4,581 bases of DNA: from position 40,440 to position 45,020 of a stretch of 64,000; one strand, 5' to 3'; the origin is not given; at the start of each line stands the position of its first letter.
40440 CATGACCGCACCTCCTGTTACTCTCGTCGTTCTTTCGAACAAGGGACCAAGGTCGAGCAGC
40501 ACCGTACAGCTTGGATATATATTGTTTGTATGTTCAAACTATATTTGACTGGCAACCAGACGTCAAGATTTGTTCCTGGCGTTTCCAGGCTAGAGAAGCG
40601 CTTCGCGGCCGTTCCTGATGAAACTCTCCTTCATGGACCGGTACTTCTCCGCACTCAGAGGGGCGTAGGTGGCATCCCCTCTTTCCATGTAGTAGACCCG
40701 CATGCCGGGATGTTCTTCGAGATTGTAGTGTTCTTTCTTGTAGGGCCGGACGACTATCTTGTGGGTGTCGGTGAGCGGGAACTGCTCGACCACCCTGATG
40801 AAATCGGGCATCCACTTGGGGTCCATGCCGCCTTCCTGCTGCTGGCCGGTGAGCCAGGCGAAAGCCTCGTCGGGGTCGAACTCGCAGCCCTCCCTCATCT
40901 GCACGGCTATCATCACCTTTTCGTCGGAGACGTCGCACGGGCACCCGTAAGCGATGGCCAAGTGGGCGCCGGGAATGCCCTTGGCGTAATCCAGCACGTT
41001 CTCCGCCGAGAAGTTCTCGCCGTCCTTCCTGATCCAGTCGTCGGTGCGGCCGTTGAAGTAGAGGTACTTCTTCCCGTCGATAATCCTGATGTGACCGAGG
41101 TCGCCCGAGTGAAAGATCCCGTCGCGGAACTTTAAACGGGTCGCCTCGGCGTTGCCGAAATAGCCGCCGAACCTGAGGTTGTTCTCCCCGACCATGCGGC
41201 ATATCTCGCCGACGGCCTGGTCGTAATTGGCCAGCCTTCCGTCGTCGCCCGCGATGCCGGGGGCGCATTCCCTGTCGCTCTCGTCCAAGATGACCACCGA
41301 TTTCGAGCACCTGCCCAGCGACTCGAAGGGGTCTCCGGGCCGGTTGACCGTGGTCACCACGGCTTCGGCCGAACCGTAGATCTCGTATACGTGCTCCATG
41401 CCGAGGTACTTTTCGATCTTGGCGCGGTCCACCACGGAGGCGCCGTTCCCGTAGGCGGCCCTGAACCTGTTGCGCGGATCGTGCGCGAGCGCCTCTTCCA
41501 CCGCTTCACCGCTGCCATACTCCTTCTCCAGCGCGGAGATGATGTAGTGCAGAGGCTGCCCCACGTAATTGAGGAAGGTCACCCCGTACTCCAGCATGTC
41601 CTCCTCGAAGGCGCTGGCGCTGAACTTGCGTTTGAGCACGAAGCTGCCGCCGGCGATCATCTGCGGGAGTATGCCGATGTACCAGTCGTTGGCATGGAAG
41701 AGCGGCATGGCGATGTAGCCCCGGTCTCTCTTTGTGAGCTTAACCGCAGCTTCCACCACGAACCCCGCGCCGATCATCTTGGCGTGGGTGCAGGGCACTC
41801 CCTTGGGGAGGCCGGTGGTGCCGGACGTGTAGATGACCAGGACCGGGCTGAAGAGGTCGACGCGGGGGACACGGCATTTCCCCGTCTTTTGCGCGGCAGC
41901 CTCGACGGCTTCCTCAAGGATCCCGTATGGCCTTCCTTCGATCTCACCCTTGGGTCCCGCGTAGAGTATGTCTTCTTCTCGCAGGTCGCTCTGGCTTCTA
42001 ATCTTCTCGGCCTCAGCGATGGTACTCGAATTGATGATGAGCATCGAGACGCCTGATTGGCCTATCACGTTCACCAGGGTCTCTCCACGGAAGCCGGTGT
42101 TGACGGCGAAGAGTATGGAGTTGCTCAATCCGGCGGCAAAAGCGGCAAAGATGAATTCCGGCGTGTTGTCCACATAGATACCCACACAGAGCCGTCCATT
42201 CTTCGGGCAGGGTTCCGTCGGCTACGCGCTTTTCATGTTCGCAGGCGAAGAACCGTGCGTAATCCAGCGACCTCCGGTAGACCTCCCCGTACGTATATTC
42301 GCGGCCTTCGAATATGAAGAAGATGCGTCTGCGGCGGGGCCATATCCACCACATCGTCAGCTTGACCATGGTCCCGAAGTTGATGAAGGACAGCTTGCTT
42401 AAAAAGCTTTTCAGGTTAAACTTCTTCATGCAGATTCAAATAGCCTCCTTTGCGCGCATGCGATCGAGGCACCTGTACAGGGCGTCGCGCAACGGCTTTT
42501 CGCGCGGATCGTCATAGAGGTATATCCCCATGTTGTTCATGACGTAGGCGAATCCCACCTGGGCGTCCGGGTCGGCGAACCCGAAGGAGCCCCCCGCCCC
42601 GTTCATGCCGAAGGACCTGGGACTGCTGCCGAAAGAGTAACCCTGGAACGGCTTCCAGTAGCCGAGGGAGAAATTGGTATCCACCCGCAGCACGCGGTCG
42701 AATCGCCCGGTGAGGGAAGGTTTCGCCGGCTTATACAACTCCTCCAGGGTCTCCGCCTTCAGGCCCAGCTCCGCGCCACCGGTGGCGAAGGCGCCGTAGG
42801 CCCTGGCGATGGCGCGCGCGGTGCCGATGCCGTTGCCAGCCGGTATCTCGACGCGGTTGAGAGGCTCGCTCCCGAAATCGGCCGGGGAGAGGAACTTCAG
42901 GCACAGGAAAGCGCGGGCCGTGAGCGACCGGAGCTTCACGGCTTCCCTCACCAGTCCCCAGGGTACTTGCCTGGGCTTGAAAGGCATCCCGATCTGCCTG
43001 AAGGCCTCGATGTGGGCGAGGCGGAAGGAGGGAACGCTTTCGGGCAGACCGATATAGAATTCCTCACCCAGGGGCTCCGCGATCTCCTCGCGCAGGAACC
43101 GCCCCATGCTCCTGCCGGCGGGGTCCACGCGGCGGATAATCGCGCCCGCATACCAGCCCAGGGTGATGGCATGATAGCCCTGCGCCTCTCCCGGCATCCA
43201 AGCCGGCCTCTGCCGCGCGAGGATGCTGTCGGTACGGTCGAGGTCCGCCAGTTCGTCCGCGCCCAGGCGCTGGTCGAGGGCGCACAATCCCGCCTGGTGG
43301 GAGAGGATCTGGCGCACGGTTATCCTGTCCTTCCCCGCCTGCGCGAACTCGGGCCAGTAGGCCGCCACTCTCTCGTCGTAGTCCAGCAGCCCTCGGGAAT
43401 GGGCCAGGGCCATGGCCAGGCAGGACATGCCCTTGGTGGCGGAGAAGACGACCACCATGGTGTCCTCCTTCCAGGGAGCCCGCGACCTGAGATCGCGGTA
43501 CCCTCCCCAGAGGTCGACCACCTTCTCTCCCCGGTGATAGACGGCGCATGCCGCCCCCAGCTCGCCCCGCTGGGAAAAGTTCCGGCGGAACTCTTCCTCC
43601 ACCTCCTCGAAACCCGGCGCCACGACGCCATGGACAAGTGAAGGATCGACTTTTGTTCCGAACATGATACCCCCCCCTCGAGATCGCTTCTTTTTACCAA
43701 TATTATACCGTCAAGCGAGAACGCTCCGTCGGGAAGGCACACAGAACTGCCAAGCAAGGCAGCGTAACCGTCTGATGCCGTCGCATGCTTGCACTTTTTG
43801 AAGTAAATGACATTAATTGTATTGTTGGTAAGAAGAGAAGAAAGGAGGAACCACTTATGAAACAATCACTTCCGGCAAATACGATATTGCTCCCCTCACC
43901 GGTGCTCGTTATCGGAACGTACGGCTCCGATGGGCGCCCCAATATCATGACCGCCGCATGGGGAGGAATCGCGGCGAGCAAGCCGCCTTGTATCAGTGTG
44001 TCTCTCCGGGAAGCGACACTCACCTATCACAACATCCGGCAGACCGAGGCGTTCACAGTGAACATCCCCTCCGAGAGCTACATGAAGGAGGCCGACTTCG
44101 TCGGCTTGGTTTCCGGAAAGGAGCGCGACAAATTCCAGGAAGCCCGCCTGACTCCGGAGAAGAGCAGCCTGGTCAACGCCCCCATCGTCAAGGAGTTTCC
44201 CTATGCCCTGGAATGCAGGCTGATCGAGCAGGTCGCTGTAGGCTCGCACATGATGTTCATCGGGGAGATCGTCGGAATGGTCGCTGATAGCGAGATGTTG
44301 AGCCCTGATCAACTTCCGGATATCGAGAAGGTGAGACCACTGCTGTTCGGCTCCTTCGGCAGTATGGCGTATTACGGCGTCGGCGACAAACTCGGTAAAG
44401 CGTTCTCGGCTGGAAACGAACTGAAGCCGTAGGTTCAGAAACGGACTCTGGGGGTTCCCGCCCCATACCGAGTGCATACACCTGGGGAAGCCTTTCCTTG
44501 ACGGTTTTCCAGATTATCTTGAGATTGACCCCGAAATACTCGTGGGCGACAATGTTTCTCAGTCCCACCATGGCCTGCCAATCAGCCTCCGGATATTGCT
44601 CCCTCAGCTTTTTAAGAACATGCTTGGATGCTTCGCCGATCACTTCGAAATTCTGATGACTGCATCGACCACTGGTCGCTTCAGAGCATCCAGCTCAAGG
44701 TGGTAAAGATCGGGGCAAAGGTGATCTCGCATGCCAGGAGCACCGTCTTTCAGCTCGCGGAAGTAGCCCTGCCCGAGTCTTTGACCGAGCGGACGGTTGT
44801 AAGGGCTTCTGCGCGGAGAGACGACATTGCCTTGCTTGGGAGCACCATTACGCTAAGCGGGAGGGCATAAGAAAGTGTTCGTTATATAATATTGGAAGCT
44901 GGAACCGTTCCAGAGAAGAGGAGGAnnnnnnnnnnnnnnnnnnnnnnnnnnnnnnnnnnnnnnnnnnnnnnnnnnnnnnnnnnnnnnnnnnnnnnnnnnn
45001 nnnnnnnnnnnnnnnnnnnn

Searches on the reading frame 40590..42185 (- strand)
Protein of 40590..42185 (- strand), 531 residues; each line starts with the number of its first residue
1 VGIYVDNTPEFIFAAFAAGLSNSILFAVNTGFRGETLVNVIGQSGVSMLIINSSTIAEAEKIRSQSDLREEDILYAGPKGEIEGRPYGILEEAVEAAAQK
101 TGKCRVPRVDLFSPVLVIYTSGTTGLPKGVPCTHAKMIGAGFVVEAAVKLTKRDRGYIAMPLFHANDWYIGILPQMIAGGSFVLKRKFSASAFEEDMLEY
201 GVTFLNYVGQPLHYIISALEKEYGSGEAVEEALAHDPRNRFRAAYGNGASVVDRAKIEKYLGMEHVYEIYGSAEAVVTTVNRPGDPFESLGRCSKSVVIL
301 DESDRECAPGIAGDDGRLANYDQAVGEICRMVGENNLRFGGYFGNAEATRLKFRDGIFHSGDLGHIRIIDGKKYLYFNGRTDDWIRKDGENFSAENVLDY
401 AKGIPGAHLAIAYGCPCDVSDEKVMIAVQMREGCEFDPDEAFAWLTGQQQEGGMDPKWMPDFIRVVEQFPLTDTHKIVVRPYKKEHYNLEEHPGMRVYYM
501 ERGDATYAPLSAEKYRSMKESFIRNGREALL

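Call 71: search_protein_families(library=pfam, proteins=[window:40590-42185:-], max_evalue=0.01)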
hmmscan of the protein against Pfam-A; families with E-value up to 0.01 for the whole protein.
window:40590-42185:- (531 aa): 1 family
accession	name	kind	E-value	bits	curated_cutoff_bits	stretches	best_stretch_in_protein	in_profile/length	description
PF00501.34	AMP-binding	-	6.3e-37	127.7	29.9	1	2-313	50-370/384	AMP-binding enzyme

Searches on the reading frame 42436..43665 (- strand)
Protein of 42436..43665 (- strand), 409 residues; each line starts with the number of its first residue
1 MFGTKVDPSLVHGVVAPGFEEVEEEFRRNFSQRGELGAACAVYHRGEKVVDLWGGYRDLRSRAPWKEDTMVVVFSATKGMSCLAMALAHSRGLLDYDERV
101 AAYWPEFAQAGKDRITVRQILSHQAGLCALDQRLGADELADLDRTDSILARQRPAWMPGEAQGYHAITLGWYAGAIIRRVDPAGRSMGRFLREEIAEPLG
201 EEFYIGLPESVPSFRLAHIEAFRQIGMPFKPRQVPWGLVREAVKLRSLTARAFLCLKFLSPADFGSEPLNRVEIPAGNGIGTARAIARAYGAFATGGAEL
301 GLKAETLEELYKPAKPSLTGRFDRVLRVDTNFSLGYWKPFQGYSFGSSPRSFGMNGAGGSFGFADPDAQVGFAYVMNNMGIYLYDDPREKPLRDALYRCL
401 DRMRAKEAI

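Call 71: search_protein_families(library=pfam, proteins=[window:42436-43665:-], max_evalue=0.01)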
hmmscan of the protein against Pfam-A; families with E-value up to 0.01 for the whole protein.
window:42436-43665:- (409 aa): 1 family
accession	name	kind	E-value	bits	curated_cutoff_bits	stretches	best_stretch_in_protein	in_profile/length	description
PF00144.29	Beta-lactamase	-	5.8e-64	216.8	27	1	26-380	1-312/329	Beta-lactamase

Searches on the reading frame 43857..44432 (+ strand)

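Call 44: search_protein_families(library=pfam, proteins=[window:43857-44432:+], max_evalue=0.01)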
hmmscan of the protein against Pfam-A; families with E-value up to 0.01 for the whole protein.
window:43857-44432:+ (191 aa): 1 family
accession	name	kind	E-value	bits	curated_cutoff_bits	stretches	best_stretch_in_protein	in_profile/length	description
PF01613.24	Flavin_Reduct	-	3.4e-32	112.1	27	1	12-150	4-140/153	Flavin reductase like domain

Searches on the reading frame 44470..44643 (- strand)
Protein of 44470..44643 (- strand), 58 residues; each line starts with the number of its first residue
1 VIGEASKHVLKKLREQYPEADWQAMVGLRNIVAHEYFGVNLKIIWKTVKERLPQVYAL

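Call 71: search_protein_families(library=pfam, proteins=[window:44470-44643:-], max_evalue=0.01)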
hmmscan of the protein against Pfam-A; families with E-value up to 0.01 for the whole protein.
window:44470-44643:- (58 aa): 1 family
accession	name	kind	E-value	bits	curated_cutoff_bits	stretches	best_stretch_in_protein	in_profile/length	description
PF01934.22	HepT-like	-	9.8e-18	64.4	23.5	1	2-56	37-114/120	Ribonuclease HepT-like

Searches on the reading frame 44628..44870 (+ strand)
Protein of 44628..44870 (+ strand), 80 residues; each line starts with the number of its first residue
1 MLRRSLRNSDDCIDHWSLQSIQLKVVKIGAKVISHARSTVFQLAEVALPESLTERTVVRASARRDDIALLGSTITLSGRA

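Call 71: search_protein_families(library=pfam, proteins=[window:44628-44870:+], max_evalue=0.01)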
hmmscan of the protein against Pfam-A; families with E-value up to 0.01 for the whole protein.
window:44628-44870:+ (80 aa): 1 family
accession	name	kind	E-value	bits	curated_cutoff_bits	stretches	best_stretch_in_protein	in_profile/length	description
PF13701.12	DDE_Tnp_1_4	-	1e-05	24.4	34.7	1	11-54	381-424/435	Transposase DDE domain group 1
